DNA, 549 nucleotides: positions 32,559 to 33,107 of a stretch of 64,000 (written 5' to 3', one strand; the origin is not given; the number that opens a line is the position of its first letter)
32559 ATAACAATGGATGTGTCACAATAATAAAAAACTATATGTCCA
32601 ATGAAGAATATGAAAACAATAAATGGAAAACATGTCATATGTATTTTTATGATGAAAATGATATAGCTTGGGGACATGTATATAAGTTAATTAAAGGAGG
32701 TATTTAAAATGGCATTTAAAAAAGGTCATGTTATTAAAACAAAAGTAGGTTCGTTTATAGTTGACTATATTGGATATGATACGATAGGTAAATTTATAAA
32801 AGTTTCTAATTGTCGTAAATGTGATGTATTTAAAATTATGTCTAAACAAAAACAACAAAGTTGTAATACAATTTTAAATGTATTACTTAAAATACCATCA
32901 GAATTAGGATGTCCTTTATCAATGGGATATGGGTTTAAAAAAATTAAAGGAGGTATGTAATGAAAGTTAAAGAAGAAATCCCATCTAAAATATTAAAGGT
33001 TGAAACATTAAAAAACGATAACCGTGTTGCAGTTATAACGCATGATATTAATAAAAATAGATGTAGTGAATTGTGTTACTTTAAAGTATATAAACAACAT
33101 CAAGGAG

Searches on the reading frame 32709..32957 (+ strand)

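Call 14: search_protein_families(library=pfam, proteins=[window:32709-32957:+], max_evalue=0.1)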
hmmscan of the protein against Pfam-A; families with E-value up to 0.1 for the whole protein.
window:32709-32957:+ (83 aa): 1 family
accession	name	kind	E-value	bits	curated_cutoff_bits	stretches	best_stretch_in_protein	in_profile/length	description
PF12571.13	Phage_tail_fib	-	0.024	15.1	23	1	8-58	78-126/150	Phage tail-collar fibre protein, N-terminal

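Call 15: search_protein_families(library=phrogs, proteins=[window:32709-32957:+], max_evalue=0.1)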
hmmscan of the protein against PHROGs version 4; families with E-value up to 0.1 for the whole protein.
window:32709-32957:+ (83 aa): 0 families
